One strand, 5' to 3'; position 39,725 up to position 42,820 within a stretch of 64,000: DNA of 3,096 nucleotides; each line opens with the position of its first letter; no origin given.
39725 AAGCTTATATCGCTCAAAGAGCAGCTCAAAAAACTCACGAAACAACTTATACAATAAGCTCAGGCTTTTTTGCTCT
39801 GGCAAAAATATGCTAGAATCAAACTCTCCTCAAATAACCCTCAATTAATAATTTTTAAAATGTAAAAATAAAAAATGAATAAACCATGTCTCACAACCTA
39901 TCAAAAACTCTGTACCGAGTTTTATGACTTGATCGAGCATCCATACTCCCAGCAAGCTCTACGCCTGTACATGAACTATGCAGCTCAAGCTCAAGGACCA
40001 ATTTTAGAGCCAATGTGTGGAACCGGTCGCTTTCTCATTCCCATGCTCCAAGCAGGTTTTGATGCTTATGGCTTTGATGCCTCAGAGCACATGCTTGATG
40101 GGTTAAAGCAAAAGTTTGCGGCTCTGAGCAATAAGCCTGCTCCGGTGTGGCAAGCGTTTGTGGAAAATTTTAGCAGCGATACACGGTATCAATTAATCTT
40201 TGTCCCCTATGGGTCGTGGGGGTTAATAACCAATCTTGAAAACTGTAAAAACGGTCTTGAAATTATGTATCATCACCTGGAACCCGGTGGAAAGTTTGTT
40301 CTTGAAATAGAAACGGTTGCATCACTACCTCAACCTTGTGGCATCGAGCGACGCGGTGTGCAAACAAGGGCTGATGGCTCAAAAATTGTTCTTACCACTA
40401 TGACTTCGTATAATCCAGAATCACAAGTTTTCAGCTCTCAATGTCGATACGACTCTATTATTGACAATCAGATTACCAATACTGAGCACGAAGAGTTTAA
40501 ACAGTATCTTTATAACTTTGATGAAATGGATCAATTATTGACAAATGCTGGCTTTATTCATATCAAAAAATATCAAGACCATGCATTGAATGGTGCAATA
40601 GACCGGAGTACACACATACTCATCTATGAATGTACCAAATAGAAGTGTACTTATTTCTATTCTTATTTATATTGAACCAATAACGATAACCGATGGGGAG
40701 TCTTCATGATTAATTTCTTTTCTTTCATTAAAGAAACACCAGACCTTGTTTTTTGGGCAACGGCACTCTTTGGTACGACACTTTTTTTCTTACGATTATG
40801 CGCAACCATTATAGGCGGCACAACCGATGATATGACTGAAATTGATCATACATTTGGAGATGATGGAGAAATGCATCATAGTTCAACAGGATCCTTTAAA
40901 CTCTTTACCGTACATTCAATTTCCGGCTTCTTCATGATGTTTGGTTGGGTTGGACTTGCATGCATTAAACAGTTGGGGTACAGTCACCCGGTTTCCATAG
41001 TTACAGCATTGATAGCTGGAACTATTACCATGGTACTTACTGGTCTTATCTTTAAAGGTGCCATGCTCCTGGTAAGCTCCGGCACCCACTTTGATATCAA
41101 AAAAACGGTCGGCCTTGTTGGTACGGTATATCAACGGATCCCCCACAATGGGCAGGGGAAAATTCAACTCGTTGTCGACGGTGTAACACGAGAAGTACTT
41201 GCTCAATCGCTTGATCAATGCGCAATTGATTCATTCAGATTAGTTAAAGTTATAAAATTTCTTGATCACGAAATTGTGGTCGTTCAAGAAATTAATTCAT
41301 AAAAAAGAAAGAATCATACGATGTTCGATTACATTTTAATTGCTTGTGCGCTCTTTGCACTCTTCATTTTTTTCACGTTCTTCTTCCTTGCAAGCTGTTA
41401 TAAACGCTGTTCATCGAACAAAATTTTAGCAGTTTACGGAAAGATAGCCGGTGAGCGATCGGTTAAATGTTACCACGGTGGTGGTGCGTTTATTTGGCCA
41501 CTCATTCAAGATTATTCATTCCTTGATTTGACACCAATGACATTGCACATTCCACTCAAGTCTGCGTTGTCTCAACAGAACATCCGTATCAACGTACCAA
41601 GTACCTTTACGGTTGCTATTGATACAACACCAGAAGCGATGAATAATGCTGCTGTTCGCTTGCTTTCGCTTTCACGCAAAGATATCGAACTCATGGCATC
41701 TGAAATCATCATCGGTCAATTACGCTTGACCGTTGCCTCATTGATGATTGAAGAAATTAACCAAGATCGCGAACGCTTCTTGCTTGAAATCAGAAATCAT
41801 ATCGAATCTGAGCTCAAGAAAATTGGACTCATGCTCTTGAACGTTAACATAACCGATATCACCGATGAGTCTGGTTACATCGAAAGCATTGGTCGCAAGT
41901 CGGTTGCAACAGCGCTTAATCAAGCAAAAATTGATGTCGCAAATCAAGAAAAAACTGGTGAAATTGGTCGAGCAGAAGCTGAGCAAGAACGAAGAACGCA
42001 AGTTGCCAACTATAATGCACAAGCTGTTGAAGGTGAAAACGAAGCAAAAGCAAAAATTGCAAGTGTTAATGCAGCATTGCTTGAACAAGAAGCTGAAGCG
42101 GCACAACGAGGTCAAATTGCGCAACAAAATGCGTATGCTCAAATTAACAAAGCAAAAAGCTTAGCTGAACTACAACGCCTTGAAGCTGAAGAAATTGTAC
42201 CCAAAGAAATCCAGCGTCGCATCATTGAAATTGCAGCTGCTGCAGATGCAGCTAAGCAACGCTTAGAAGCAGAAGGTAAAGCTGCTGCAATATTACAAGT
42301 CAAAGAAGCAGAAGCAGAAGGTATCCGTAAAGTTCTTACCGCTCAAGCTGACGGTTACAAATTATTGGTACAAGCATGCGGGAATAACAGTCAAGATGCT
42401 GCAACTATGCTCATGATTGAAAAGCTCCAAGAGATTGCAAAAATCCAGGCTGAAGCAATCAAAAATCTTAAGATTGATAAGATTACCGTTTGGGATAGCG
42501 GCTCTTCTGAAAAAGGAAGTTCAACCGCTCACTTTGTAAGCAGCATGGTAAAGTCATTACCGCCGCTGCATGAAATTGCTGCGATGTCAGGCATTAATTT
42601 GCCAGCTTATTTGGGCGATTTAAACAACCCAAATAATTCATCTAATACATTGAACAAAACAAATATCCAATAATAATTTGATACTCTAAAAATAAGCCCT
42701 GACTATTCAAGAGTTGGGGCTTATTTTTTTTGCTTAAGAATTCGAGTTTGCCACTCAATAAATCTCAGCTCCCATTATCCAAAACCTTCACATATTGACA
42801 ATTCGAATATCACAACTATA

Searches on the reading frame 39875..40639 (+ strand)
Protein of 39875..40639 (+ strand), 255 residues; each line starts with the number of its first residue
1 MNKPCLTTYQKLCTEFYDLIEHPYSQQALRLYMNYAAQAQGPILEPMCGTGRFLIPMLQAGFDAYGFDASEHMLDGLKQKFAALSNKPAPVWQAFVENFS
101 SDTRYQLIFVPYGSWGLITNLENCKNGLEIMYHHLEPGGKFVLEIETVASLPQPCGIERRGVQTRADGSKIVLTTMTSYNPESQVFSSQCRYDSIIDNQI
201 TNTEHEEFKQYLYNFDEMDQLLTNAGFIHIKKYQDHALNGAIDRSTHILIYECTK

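Call 41: search_protein_families(library=pfam, proteins=[window:39875-40639:+], max_evalue=0.00001)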
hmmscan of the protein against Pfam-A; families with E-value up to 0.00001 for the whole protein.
window:39875-40639:+ (255 aa): 3 families
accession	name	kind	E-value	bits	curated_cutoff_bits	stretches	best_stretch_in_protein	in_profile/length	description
PF13649.12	Methyltransf_25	-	1.3e-08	35.9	27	1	43-139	1-97/97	Methyltransferase domain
PF08242.18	Methyltransf_12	-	4.9e-08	34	30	1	48-141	5-98/98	Methyltransferase domain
PF13489.12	Methyltransf_23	-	1.7e-07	31.5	27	1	37-148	20-121/164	Methyltransferase domain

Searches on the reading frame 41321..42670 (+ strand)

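Call 44: search_protein_families(library=pfam, proteins=[window:41321-42670:+], max_evalue=0.00001)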
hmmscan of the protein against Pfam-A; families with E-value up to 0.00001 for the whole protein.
window:41321-42670:+ (450 aa): 1 family
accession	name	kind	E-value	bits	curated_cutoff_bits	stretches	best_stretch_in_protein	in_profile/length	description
PF01145.31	Band_7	-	1.1e-25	91.1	23.6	1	38-211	11-176/176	SPFH domain / Band 7 family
